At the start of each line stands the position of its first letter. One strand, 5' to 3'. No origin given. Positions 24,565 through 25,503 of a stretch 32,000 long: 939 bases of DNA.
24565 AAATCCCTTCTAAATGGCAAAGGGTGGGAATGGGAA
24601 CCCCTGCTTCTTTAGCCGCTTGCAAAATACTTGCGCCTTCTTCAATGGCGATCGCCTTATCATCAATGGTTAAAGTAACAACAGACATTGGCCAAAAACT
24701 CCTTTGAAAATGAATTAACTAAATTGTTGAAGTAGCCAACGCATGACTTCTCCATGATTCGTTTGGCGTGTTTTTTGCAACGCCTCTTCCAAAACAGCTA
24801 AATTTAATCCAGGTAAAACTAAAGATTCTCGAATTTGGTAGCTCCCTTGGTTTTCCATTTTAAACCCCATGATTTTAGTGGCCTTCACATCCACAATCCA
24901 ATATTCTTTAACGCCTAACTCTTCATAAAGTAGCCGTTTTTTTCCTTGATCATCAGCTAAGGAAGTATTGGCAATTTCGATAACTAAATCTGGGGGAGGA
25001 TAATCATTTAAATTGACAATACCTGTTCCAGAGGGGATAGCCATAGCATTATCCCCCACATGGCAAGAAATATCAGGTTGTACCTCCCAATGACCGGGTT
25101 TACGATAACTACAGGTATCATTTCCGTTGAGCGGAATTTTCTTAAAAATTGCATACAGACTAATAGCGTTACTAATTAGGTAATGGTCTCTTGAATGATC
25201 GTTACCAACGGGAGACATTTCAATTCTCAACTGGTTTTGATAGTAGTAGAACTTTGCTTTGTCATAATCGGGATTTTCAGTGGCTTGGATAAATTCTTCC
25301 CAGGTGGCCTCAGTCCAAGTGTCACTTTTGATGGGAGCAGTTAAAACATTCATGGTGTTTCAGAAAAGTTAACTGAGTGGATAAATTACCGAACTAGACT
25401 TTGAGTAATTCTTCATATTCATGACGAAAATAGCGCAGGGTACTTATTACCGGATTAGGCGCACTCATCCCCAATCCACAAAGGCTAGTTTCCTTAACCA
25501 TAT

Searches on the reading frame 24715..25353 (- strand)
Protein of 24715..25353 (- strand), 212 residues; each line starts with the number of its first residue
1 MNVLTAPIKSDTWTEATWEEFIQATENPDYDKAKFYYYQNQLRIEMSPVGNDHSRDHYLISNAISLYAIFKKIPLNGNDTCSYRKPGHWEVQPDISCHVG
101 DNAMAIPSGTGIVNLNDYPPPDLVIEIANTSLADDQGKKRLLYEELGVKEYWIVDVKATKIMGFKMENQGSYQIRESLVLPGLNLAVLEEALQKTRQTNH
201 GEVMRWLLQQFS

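Call 3: search_protein_families(library=pfam, proteins=[window:24715-25353:-], max_evalue=0.1)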
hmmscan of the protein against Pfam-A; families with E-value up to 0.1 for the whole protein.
window:24715-25353:- (212 aa): 1 family
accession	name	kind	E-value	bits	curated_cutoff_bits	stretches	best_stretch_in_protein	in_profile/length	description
PF05685.18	Uma2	-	3e-30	105.4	27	1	18-193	1-165/172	Putative restriction endonuclease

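Call 4: search_protein_families(library=ncbifam, proteins=[window:24715-25353:-], max_evalue=0.1)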
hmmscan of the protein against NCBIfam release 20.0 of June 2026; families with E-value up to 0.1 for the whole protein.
window:24715-25353:- (212 aa): 0 families

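Call 62: search_protein_families(library=padloc, proteins=[window:24715-25353:-], max_evalue=0.01)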
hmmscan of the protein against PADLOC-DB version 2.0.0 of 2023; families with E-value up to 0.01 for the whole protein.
window:24715-25353:- (212 aa): 5 families
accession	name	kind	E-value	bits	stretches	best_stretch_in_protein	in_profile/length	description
PDLC04943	PDC-S17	-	1e-17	62.3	1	13-199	20-186/199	-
PDLC04832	PDC-S03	-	3.2e-13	47.8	1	109-177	94-163/188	-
PDLC04833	PDC-S03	-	9.9e-13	46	1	88-173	93-177/207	-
PDLC04835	PDC-S03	-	2.9e-11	41.3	1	15-159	8-149/207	-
PDLC04834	PDC-S03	-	3.9e-07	28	1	120-176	103-158/184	-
